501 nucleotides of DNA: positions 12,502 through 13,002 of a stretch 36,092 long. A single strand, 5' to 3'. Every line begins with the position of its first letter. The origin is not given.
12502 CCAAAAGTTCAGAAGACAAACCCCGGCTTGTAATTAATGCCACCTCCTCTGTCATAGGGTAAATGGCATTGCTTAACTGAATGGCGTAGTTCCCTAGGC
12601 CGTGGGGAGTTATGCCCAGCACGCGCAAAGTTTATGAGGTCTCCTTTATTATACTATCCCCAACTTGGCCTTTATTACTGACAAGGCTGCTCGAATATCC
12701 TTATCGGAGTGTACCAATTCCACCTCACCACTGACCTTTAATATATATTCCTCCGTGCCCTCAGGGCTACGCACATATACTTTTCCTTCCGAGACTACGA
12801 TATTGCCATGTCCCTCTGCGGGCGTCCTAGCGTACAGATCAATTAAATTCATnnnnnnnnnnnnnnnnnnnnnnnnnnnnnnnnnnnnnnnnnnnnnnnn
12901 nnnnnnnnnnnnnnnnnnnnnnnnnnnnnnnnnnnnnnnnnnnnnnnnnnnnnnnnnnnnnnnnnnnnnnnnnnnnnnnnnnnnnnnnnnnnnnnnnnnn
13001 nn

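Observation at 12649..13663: An independently promoted, strongly signalled pair of unknown proteins (251 aa and 67 aa) is embedded in the glycan operon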

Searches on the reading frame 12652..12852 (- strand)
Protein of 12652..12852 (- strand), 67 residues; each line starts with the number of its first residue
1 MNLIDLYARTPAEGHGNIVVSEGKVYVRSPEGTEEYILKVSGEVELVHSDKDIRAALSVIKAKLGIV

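Call 5: search_protein_families(library=pfam, proteins=[window:12652-12852:-], max_evalue=0.01)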
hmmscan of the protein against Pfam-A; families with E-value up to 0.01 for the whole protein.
window:12652-12852:- (67 aa): 0 families

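Call 8: search_protein_families(library=phrogs, proteins=[window:12652-12852:-], max_evalue=1)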
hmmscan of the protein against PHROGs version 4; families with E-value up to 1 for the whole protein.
window:12652-12852:- (67 aa): 1 family
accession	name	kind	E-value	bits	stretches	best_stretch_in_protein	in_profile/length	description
phrog_5761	-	unknown function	0.13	13.6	1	47-66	24-43/55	-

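Call 9: search_protein_families(library=ncbifam, proteins=[window:12652-12852:-], max_evalue=1)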
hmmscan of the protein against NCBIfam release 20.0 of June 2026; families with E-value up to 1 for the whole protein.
window:12652-12852:- (67 aa): 0 families
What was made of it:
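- On Phage tail-fibre assembly chaperone (Caudo_TAP/Tfa and similar): There are no Pfam, PHROG or NCBIfam hits (calls 5, 8, 9).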

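Call 60: find_homologous_proteins(query=window:12652-12852:-, max_evalue=0.01)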
Query window:12652-12852:- (67 aa): 1 proteins with E <= 0.01 among 1 candidates.
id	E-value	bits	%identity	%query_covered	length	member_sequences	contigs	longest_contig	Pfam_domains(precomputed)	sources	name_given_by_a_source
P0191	1.3e-34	134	100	100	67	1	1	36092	-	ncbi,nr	ncbi:MAG: hypothetical protein HY664_06940 [Chloroflexi bacterium]|nr:hypothetical protein [Chlorofl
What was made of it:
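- Tried and rejected: A single-sequence search with the 67-aa protein found only itself (call 60).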

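Call 70: find_homologous_proteins(query=A4, max_evalue=0.01)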
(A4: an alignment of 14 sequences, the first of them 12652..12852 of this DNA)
Query A4 (14 sequences) (67 aa, profile of the alignment): 72 proteins with E <= 0.01 among 1019 candidates.
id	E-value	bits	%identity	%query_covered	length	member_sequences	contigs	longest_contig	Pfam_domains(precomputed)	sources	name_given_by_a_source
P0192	2.2e-27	113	45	97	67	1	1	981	-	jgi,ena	-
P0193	1.8e-26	110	41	97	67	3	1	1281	-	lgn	-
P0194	1.1e-25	107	44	100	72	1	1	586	-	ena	-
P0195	1.7e-25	107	41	97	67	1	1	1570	-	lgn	-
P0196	1.5e-24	104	45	99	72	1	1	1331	-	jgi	-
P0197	2.3e-24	103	44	97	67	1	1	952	-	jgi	-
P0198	3.9e-24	102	44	97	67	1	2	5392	-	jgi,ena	-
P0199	5.6e-24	102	45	97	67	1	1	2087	-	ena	-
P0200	7.7e-24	102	44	97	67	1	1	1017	-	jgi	-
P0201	7.9e-24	102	45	99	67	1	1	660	-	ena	-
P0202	8.7e-24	101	44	97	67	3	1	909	-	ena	-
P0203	1.0e-23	101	43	99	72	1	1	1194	-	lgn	-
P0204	1.3e-23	101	44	100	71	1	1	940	-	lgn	-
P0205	2.4e-23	100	46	99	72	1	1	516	-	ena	-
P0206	2.8e-23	100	39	99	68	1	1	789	-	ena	-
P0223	1.4e-19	88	59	40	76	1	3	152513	-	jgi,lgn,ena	-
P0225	4.1e-19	86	71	76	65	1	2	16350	-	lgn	-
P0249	5.2e-15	73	56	37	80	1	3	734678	-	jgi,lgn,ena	-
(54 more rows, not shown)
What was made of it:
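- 12649..12852 (-): The 67-aa cognate partner protein (two short helices, a four-strand meander, a C-terminal helix), translationally coupled by ATGA. The family has 72 members (call 70).
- Tried and rejected: The profile search was needed (call 70).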

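Call 71: find_encoding_contigs(protein=P0249, flank=10000, max_places=1)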
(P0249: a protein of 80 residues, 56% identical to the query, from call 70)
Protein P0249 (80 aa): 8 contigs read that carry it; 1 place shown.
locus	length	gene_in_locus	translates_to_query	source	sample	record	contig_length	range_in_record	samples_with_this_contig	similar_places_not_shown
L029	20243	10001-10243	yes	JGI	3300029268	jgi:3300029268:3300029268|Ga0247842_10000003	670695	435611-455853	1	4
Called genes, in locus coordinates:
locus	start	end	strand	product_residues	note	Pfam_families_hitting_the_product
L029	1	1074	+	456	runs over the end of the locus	PF17289:Terminase_6C (weak)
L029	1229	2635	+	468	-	PF05133:SPP1_portal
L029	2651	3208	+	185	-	-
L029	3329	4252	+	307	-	PF17236:SU10_MCP, PF05065:Phage_capsid, PF20911:GP7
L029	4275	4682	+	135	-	-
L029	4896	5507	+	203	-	-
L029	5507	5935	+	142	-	-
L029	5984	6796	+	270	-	-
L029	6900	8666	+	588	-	-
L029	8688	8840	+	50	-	-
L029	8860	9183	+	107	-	-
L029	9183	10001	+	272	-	-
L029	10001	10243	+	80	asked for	-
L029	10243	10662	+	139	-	-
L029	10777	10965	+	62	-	-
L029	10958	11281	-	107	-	-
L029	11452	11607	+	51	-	-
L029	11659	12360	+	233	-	PF00497:SBP_bac_3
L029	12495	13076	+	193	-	PF04542:Sigma70_r2, PF08281:Sigma70_r4_2, PF04545:Sigma70_r4 (weak)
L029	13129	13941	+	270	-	-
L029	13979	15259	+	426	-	PF00089:Trypsin, PF13365:Trypsin_2, PF17820:PDZ_6 (faint), PF13180:PDZ_2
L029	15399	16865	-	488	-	PF00083:Sugar_tr, PF07690:MFS_1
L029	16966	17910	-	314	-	PF00106:adh_short, PF08659:KR, PF13561:adh_short_C2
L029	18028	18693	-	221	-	PF00849:PseudoU_synth_2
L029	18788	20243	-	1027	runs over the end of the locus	PF01565:FAD_binding_4, PF13534:Fer4_17, PF02754:CCG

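Call 72: find_encoding_contigs(protein=P0223, flank=10000, max_places=1)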
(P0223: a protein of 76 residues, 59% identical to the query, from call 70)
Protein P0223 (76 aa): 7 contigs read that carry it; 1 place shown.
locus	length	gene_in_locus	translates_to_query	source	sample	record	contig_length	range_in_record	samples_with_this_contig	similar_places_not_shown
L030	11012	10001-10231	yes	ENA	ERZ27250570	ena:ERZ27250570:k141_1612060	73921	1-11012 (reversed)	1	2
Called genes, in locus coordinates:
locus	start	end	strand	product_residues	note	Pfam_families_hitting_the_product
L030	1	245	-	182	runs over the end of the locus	PF00089:Trypsin, PF13365:Trypsin_2 (weak), PF00595:PDZ, PF13180:PDZ_2, PF17820:PDZ_6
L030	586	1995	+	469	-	PF05133:SPP1_portal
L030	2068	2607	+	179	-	-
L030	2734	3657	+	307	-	PF17236:SU10_MCP, PF05065:Phage_capsid, PF20911:GP7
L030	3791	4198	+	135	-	-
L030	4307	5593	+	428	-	-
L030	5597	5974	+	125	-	-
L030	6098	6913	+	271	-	-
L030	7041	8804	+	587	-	-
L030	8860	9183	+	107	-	-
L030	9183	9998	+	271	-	-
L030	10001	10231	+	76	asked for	-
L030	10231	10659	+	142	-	-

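Call 73: find_encoding_contigs(protein=P0225, flank=10000, max_places=1)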
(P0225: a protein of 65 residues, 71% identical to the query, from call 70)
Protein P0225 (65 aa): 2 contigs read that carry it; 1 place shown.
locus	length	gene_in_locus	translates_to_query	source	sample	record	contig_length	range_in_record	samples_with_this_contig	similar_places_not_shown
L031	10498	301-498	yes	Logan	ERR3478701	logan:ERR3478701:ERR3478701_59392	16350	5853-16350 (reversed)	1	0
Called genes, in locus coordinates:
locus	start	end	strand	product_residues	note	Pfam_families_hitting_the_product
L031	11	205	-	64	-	PF13489:Methyltransf_23 (weak), PF13847:Methyltransf_31 (weak), PF13649:Methyltransf_25 (weak)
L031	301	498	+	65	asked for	-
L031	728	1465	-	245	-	PF08003:Methyltransf_9 (weak), PF13489:Methyltransf_23, PF07021:MetW, PF13847:Methyltransf_31, PF08241:Methyltransf_11, PF08242:Methyltransf_12, PF13649:Methyltransf_25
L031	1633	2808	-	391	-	PF13439:Glyco_transf_4, PF13579:Glyco_trans_4_4, PF20706:GT4-conflict, PF00534:Glycos_transf_1, PF13692:Glyco_trans_1_4, PF13524:Glyco_trans_1_2 (weak)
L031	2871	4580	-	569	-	-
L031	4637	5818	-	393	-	PF00534:Glycos_transf_1, PF13692:Glyco_trans_1_4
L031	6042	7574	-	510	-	PF02310:B12-binding, PF04055:Radical_SAM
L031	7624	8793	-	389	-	PF01041:DegT_DnrJ_EryC1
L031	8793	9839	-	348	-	PF02779:Transket_pyr, PF02780:Transketolase_C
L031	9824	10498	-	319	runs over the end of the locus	PF00676:E1_dh, PF13292:DXP_synthase_N (weak)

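Call 85: predict_structure(alignment_id=A5)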
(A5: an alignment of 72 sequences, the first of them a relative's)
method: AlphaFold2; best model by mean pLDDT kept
length: 67 residues; sequences in the alignment: 72
mean_pLDDT: 95.7   pTM: 0.76
mean pLDDT of the five models: 95.7, 94.8, 94.7, 94.4, 93.9
residues with pLDDT >= 90: 66; 70-90: 1; 50-70: 0; < 50: 0
segments of 3 or more residues with pLDDT < 50: none
pLDDT, mean of each block of 10 residues (from residue 1): 95 96 95 96 96 97 94
secondary structure, 60 per line:
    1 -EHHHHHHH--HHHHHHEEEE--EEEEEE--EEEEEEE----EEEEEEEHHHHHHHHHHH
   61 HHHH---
elements in order: H3-9 H12-17 E18-21 E24-29 E32-38 E43-49 H50-64
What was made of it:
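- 12649..12852 (-): The AF2 model has pLDDT 95.7 (call 85).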

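Call 87: fold_search(model_id=the predicted structure, library=pdb)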
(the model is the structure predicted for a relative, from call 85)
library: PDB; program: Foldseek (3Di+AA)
matches with E <= 10: 707; with E <= 0.001: 0
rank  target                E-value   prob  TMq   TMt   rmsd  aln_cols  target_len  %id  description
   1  6af4_C                3.6e-01  0.51  0.40  0.26   9.9        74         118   15  Toxin-Antitoxin module from Streptococcus pneumoniae (released 2019-08-14)
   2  6af3_A                4.6e-01  0.47  0.40  0.26   9.6        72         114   15  Toxin-Antitoxin module from Streptococcus pneumoniae (released 2019-08-14)
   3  4v9j_BH               4.9e-01  0.23  0.26  0.11  11.2        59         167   20  70S ribosome translocation intermediate GDPNP-II containing elongation factor EFG/GDPNP, mRNA, and tRNA bound in the  (released 2014-07-09)
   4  4v5z_Be               4.9e-01  0.18  0.23  0.10   9.9        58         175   17  Structure of a mammalian 80S ribosome obtained by docking homology models of the RNA and proteins into an 8.7 A cryo- (released 2014-07-09)
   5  9hc4_GR               6.3e-01  0.35  0.33  0.13   9.4        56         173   21  Cryo-EM structure of P. urativorans 70S ribosome with 2 copies of bS20. (released 2025-03-26)
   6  3nm7_A                6.3e-01  0.14  0.22  0.18   9.1        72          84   21  Crystal Structure of Borrelia burgdorferi Pur-alpha (released 2010-10-06)
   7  6jhp_A                6.7e-01  0.80  0.39  0.04   2.1        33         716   15  Crystal structure of the glycoside hydrolase family 36 alpha-galactosidase from Paecilomyces thermophila (released 2020-05-20)
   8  4v61_BI               6.7e-01  0.20  0.23  0.10   7.8        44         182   18  Homology model for the Spinach chloroplast 30S subunit fitted to 9.4A cryo-EM map of the 70S chlororibosome. (released 2014-07-09)
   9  5et7_D                8.6e-01  0.66  0.36  0.10   1.3        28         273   28  Human muscle fructose-1,6-bisphosphatase in inactive T-state (released 2016-04-13)
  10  4he1                  8.6e-01  0.66  0.36  0.08   1.3        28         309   28  Crystal structure of human muscle fructose-1,6-bisphosphatase Q32R mutant complex with fructose-6-phosphate and phosphat (released 2013-10-09)
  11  4he0                  9.8e-01  0.63  0.36  0.08   1.3        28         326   28  Crystal structure of human muscle fructose-1,6-bisphosphatase (released 2013-10-09)
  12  6skf_BG               9.8e-01  0.25  0.33  0.12  12.3        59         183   24  Cryo-EM Structure of T. kodakarensis 70S ribosome (released 2020-07-29)
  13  3hfq_A                1.0e+00  0.57  0.40  0.09   5.5        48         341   19  Crystal structure of the lp_2219 protein from Lactobacillus plantarum. Northeast Structural Genomics Consortium Target (released 2009-05-26)
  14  9g12_B                1.0e+00  0.44  0.40  0.33   5.4        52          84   17  Mycobacterium tuberculosis RelBE1 toxin-antitoxin system; rv1247c (relB1 antitoxin), rv1246c (relE1 toxin) (released 2025-12-17)
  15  8rd8_GR               1.0e+00  0.21  0.30  0.12   9.0        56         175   21  Cryo-EM structure of P. urativorans 70S ribosome in complex with hibernation factors Balon and RaiA (structure 1). (released 2024-02-21)
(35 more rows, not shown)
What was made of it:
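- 12649..12852 (-): Foldseek against PDB finds nothing better than E 0.36 (call 87).
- On Phage tail-fibre assembly chaperone (Caudo_TAP/Tfa and similar): Foldseek against PDB gave a best E of 0.36 (call 87).
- Closest known: Phage tail fibre or receptor-binding protein plus a downstream assembly chaperone. Different: The partner's fold is unmatched (call 87).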

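Call 104: list_cluster_members(proteins=[L029:12495-13073:+, L029:13979-15256:+, L029:3329-4249:+, L005:12052-13383:-, L003:11698-13017:-])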
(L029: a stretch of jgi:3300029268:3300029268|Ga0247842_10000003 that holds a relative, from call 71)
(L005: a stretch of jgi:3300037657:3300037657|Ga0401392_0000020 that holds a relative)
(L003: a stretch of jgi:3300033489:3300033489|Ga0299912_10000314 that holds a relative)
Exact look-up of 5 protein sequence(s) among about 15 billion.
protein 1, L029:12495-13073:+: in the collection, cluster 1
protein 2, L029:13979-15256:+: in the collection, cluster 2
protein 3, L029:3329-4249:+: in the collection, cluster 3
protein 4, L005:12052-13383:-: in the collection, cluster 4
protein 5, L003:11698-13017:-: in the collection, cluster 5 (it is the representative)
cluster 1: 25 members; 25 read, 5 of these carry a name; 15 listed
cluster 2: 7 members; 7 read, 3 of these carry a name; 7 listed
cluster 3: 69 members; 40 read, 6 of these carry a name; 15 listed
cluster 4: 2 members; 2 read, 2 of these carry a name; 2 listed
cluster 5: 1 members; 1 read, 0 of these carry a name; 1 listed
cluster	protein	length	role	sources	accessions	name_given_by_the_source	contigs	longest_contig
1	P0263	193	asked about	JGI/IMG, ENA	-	-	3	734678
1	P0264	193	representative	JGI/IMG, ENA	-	-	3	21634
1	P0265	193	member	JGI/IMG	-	RNA polymerase sigma-70 factor (ECF subfamily)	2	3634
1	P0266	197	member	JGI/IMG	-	RNA polymerase sigma-70 factor (ECF subfamily)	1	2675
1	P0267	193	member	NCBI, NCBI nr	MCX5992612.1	MAG: sigma-70 family RNA polymerase sigma factor [Chloroflexi bacterium] | sigma-70 family RNA polymerase sigma factor [Chloroflexota bacterium]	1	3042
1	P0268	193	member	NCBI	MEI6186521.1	MAG: sigma-70 family RNA polymerase sigma factor [Dehalococcoidia bacterium]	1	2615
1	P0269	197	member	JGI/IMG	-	RNA polymerase sigma-70 factor (ECF subfamily)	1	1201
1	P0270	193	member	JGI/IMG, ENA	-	-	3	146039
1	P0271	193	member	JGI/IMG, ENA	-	-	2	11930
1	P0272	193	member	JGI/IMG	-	-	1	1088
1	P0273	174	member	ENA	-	-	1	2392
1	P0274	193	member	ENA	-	-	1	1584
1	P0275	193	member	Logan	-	-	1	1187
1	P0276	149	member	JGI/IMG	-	-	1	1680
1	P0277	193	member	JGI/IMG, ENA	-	-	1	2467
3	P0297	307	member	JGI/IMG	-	-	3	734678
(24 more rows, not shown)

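Call 105: find_encoding_contigs(protein=P0297, flank=10000, max_places=2)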
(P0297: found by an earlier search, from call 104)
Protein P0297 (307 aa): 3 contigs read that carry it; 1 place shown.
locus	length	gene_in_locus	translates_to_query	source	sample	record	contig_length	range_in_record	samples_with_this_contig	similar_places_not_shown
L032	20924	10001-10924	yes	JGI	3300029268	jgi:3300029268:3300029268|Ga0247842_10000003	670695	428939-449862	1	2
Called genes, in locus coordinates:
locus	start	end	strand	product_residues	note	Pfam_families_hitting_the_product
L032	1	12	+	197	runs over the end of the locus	PF06742:DUF1214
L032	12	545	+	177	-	PF06863:DUF1254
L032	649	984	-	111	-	PF02452:PemK_toxin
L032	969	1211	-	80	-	-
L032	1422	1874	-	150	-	PF07760:DUF1616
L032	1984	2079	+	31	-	-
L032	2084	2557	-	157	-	PF12802:MarR_2 (faint)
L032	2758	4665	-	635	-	PF13229:Beta_helix (weak), PF07705:CARDB (faint)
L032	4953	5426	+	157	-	PF12802:MarR_2 (weak), PF01047:MarR (weak), PF13463:HTH_27 (weak), PF01978:TrmB (faint)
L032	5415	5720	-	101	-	-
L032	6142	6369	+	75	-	-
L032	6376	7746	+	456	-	PF17289:Terminase_6C (weak)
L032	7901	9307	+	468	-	PF05133:SPP1_portal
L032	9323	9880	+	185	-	-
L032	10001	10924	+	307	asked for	PF17236:SU10_MCP, PF05065:Phage_capsid, PF20911:GP7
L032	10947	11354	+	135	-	-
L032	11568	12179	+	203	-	-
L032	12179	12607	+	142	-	-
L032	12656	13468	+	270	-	-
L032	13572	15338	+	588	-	-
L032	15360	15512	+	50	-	-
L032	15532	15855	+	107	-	-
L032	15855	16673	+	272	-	-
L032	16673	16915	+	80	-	-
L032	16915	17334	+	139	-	-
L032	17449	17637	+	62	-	-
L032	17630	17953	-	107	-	-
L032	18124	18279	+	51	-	-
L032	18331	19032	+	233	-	PF00497:SBP_bac_3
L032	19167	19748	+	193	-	PF04542:Sigma70_r2, PF08281:Sigma70_r4_2, PF04545:Sigma70_r4 (weak)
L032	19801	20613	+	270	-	-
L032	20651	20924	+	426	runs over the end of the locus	PF00089:Trypsin, PF13365:Trypsin_2, PF17820:PDZ_6 (faint), PF13180:PDZ_2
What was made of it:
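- L029/L030/L032 show TerL, portal, scaffold and MCP, then later a 107-aa protein, the 272-aa family protein and an 80-aa partner, in a Dehalococcoidia chromosome (calls 71, 72, 104, 105).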

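Call 112: search_protein_families(library=padloc, proteins=[window:12652-12852:-], max_evalue=0.1)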
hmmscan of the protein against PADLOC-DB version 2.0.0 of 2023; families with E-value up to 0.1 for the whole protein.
window:12652-12852:- (67 aa): 0 families
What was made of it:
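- On SOS-induced bacteriocin with immunity protein (colicin-like operon): There are no toxin, immunity or lysis family hits (calls 5, 9, 112).
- Checked: There is no match in Pfam, NCBIfam, PHROGs or PADLOC (calls 5, 8, 9, 112).
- There is no hit in PADLOC (call 112).
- Tried and rejected: Pfam, NCBIfam, PHROGs and PADLOC gave nothing (calls 5, 8, 9, 112).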
